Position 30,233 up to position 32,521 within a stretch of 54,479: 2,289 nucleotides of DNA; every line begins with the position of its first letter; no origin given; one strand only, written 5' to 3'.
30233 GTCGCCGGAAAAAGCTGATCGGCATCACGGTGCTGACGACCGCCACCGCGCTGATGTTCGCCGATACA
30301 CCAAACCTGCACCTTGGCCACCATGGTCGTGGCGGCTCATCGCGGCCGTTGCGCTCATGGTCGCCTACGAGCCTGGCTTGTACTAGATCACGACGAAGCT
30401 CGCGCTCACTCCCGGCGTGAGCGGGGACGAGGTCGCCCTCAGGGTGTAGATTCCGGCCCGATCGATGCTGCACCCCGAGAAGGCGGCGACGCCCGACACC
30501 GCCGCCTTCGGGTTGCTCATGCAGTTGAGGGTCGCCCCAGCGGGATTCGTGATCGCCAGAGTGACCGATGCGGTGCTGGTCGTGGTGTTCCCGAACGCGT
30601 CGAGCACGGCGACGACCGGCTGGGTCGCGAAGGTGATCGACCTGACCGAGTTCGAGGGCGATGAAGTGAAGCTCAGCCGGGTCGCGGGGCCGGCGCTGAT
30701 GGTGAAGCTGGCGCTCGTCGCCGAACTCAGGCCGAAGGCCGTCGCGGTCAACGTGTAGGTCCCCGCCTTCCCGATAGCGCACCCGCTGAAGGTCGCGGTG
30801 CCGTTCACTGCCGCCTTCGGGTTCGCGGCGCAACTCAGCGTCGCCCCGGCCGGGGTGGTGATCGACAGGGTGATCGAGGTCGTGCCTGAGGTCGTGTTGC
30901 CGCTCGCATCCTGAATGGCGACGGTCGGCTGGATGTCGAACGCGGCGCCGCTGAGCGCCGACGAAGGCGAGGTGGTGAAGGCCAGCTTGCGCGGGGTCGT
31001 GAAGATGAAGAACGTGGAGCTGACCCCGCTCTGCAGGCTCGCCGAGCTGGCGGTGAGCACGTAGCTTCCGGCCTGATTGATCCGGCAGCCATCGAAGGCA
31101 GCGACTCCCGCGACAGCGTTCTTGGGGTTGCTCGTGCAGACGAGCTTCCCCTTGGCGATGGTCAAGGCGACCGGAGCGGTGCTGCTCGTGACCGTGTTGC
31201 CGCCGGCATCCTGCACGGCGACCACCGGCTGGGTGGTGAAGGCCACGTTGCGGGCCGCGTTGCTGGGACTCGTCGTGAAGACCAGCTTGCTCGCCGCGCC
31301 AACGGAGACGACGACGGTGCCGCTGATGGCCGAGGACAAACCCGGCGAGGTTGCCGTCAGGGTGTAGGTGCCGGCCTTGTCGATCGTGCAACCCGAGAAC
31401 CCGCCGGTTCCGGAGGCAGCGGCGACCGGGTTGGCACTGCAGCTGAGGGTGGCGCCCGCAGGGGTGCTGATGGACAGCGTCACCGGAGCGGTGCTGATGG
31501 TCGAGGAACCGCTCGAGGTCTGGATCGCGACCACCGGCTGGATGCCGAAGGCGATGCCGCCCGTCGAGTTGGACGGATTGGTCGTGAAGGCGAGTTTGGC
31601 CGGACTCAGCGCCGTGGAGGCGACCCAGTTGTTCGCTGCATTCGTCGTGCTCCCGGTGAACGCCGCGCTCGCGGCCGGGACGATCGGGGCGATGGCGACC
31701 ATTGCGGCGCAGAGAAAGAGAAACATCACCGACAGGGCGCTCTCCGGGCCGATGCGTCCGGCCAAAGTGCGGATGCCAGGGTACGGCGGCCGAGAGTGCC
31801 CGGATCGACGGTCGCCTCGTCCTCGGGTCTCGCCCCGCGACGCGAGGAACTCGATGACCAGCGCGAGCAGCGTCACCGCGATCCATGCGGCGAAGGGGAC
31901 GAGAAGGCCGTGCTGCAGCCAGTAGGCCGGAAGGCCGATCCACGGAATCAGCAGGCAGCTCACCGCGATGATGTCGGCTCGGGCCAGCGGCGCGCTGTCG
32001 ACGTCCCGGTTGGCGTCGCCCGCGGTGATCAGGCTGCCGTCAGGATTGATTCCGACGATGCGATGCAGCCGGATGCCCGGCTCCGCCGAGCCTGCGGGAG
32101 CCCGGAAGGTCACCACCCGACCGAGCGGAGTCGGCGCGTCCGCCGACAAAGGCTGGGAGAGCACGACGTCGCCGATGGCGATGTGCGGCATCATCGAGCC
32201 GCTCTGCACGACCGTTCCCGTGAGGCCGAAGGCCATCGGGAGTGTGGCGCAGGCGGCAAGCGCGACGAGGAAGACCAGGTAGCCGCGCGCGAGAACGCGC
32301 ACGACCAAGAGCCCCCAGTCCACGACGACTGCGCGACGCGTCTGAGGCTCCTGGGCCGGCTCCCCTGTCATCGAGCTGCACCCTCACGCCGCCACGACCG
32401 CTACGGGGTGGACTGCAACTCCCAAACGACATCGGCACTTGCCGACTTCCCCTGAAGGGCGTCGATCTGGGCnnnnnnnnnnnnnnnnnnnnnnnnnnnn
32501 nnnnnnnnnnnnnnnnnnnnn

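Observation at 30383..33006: SipW-type signal peptidase fused in-frame to its own predicted substrate, next to a TasA/camelysin-like gene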

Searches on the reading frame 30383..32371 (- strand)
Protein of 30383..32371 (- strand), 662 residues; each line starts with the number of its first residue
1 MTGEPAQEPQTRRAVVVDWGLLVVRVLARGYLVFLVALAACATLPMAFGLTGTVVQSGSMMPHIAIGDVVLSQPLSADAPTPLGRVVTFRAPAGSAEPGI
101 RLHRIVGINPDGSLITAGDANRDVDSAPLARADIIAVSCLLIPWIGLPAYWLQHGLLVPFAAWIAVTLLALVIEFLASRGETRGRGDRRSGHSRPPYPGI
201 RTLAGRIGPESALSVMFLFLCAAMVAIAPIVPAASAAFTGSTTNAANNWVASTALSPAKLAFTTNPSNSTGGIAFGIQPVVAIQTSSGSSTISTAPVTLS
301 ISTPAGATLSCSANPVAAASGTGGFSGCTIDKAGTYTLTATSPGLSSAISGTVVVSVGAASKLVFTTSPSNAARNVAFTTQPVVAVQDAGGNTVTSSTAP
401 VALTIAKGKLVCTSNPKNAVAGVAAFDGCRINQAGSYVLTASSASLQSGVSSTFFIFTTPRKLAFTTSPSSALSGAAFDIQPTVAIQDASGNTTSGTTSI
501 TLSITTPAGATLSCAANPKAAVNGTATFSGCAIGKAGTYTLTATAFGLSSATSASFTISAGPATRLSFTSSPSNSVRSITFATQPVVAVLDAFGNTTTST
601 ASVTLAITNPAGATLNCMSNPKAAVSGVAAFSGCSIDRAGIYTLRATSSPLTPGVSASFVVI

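Call 3: search_protein_families(library=pfam, proteins=[window:30383-32371:-], max_evalue=1)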
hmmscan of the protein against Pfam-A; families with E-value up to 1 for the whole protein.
window:30383-32371:- (662 aa): 6 families
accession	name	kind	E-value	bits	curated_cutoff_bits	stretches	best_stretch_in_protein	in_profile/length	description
PF09134.16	Invasin_D3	-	1.9e-06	28.7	33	2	467-560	9-97/98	Invasin, domain 3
PF13620.12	CarboxypepD_reg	-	1e-05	26.2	32.3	2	522-569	36-80/82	Carboxypeptidase regulatory-like domain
PF14686.12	fn3_3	-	0.00051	20.2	24.4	0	535-565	43-74/75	Polysaccharide lyase family 4, domain II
PF10502.14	Peptidase_S26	-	0.00082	19.8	22.9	1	31-111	4-83/168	Signal peptidase, peptidase S26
PF18565.7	Glyco_hydro2_C5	-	0.0017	18.6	32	0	485-552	23-101/103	Glycoside hydrolase family 2 C-terminal domain 5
PF04151.21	PPC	-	0.69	11.3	25.9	0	281-340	15-68/70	Bacterial pre-peptidase C-terminal domain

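Call 4: search_protein_families(library=ncbifam, proteins=[window:30383-32371:-], max_evalue=1)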
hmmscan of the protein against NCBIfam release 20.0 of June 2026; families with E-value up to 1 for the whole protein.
window:30383-32371:- (662 aa): 5 families
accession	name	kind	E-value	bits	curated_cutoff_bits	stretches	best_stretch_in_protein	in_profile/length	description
TIGR02228.1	sigpep_I_arch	equivalog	3.3e-11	43.3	51.85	1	36-149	13-130/158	signal peptidase I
NF046067.1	SigPepSipWBacil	equivalog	2.1e-07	30.7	190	1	33-147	21-135/189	signal peptidase I SipW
TIGR02227.1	sigpep_I_bact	equivalog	0.00039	20.3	47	1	34-111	4-80/162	signal peptidase I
TIGR02754.1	sod_Ni_protease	equivalog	0.011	16.2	63.25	1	55-126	3-73/90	nickel-type superoxide dismutase maturation protease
TIGR03769.1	P_ac_wall_RPT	domain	0.091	13.3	30.9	0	534-547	10-23/41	TIGR03769 domain-containing protein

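Call 5: find_homologous_proteins(query=window:30383-32371:-, max_evalue=0.001)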
Query window:30383-32371:- (662 aa): 993 proteins with E <= 0.001 among 8000 candidates; the best 120 are listed.
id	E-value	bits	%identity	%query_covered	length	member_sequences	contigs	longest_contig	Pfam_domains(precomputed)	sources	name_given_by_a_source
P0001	0.0e+0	1370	100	100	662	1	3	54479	PF13620.13,PF09134.17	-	-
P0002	0.0e+0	1283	53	99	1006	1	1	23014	PF18565.8,PF14155.12,PF01835.26,PF26198.1,PF09134.17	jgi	jgi:signal peptidase I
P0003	0.0e+0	1184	78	100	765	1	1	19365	PF14686.13,PF13620.13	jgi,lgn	jgi:hypothetical protein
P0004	0.0e+0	1165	80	98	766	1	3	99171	-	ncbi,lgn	ncbi:hypothetical protein BH09ACT6_BH09ACT6_16030 [soil metagenome]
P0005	0.0e+0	1128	74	100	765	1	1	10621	PF13620.13,PF26198.1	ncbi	-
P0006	0.0e+0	1097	74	100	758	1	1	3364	PF14686.13,PF13620.13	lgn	-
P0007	0.0e+0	1076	52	99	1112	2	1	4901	PF14686.13,PF13620.13,PF18565.8,PF01835.26,PF09134.17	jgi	-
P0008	0.0e+0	1064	53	98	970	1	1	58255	-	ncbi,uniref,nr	ncbi:hypothetical protein E3T61_05525 [Cryobacterium lactosi]|uniref:Signal peptidase I n=1 Tax=Cryo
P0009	0.0e+0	1046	68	100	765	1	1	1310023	PF13620.13,PF26198.1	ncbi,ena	-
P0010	0.0e+0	1045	68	100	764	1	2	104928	PF13620.13,PF18565.8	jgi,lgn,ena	-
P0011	0.0e+0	1030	68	100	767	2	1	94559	PF14686.13,PF13620.13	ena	-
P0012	0.0e+0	1030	71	100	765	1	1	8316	PF14686.13,PF13620.13,PF18565.8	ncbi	-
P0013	0.0e+0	1029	71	99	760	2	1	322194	PF14686.13,PF13620.13,PF18565.8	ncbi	ncbi:hypothetical protein GCM10009563_25850 [Subtercola frigoramans]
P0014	0.0e+0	1027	68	100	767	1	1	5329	PF14686.13,PF13620.13,PF18565.8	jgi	jgi:signal peptidase I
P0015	0.0e+0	1023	59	62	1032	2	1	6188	PF18565.8,PF14155.12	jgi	jgi:hypothetical protein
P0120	1.1e-135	472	53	64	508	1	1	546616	PF18565.8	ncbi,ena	-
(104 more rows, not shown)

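Call 10: find_encoding_contigs(protein=P0120, flank=5000, max_places=3)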
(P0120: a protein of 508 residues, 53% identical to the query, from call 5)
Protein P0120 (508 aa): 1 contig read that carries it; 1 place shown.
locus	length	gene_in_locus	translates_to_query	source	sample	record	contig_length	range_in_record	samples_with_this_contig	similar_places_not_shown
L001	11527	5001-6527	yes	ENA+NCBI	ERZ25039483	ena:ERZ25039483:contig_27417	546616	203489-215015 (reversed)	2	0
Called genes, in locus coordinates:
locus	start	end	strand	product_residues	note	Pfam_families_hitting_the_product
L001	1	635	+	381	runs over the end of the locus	PF00041:fn3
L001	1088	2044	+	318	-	PF02014:Reeler (faint), PF00041:fn3, PF16656:Pur_ac_phosph_N, PF25059:FN3_DSCAM-DSCAML_C (faint)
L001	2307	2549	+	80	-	-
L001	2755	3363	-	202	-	PF00072:Response_reg, PF03861:ANTAR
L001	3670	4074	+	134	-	-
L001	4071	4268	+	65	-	-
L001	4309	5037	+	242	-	-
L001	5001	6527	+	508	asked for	PF18565:Glyco_hydro2_C5 (faint)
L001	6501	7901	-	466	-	PF00224:PK, PF03328:HpcH_HpaI (faint), PF02887:PK_C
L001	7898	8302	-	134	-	PF00224:PK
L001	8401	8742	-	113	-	PF07992:Pyr_redox_2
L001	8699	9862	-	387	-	PF14691:Fer4_20, PF00890:FAD_binding_2 (weak), PF01266:DAO (weak), PF01494:FAD_binding_3 (weak), PF07992:Pyr_redox_2, PF12831:FAD_oxidored (weak), PF01593:Amino_oxidase, PF13450:NAD_binding_8, +4 more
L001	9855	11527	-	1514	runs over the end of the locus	PF00310:GATase_2, PF04898:Glu_syn_central, PF01645:Glu_synthase, PF01493:GXGXG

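Call 44: predict_structure(alignment_id=A2)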
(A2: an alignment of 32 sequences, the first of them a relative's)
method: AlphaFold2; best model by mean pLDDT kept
length: 662 residues; sequences in the alignment: 32
mean_pLDDT: 80.9   pTM: 0.50
mean pLDDT of the five models: 80.9, 79.5, 77.5, 76.9, 76.8
residues with pLDDT >= 90: 336; 70-90: 186; 50-70: 80; < 50: 60
segments of 3 or more residues with pLDDT < 50: 1-9, 119-126, 189-210, 235-254
pLDDT, mean of each block of 10 residues (from residue 1): 43 66 77 79 77 68 72 77 74 61 66 56 50 78 78 78 82 73 51 43 41 59 59 42 29 63 93 91 83 87 84 89 91 93 92 92 95 93 94 92 92 94 95 94 94 94 96 93 95 94 84 94 95 93 96 94 94 93 95 89 91 91 92 94 94 94 91
secondary structure, 60 per line:
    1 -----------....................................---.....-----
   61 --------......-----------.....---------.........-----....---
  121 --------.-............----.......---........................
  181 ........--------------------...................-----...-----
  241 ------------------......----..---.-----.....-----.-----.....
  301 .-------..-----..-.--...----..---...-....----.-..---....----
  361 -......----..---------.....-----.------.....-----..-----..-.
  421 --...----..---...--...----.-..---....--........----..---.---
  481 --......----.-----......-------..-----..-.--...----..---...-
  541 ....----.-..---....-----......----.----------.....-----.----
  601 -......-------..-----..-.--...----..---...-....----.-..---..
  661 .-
elements in order: H12-47 E51-55 E69-74 E86-90 E100-108 E114-117 E134-142 H147-153 H157-188 H209-227 E233-235 E259-264 E280-284 E296-301 E322-324 E334-336 E338-341 E353-356 E362-367 E383-387 E400-404 E423-425 E435-437 E440-442 E454-457 E460-467 E483-488 E499-504 E525-527 E537-539 E541-544 E556-559 E565-570 E586-590 E602-607 E628-630 E640-642 E644-647 E659-661

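Call 54: fold_search(model_id=the predicted structure, library=pdb)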
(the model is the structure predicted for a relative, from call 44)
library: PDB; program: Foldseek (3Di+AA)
matches with E <= 10: 1907; with E <= 0.001: 318
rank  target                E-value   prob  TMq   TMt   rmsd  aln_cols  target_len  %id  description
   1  7r5k_10               1.4e-11  1.00  0.14  0.06  20.8       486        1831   12  Human nuclear pore complex (constricted) (released 2022-06-22)
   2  3b43                  7.2e-11  1.00  0.16  0.18  17.7       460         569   14  I-band fragment I65-I70 from titin (released 2008-01-22)
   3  9hcj_10               8.4e-11  1.00  0.17  0.09  24.9       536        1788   12  D. discoideum nuclear pore complex (released 2024-12-25)
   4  8opr_A                1.9e-10  1.00  0.20  0.20  20.1       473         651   14  Structure of the EA1 surface layer of Bacillus anthracis (released 2023-11-08)
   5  4aq1_C                5.5e-10  1.00  0.16  0.17  27.0       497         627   14  Structure of the SbsB S-layer protein of Geobacillus stearothermophilus PV72p2 in complex with nanobody KB6 (released 2012-06-13)
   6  3laf_A                7.1e-10  1.00  0.15  0.21  23.1       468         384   15  Structure of DCC, a netrin-1 receptor (released 2011-03-02)
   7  3q2w_A                1.0e-09  1.00  0.20  0.23  29.6       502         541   13  Crystal structure of mouse N-cadherin ectodomain (released 2011-02-23)
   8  8a0y_A                1.3e-09  1.00  0.15  0.16  19.0       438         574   13  Crystal structure of mouse contactin 2 immunoglobulin domains (released 2023-11-01)
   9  7ok5_B                1.4e-09  1.00  0.22  0.24  13.1       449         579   12  Crystal structure of mouse neurofascin 155 immunoglobulin domains (released 2022-12-14)
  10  7ol4_D                1.8e-09  1.00  0.24  0.26  14.5       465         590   12  Mouse contactin-1 neurofascin-155 immunoglobulin domains adhesion complex (released 2022-12-14)
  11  4aq1_A                1.8e-09  1.00  0.16  0.15  27.6       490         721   14  Structure of the SbsB S-layer protein of Geobacillus stearothermophilus PV72p2 in complex with nanobody KB6 (released 2012-06-13)
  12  7sqc_2B               2.8e-09  1.00  0.16  0.14  29.0       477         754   10  Ciliary C1 central pair apparatus isolated from Chlamydomonas reinhardtii (released 2022-04-13)
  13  6hhu_A                4.7e-09  1.00  0.14  0.15  27.9       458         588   14  Structure of the Bacillus anthracis Sap S-layer assembly domain (released 2019-07-24)
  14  4uj6                  4.9e-09  1.00  0.16  0.15  15.4       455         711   13  Structure of surface layer protein SbsC, domains 1-6 (released 2016-04-27)
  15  5dzv_A                6.9e-09  1.00  0.16  0.19  35.5       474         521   12  Protocadherin alpha 7 extracellular cadherin domains 1-5 (released 2016-05-04)
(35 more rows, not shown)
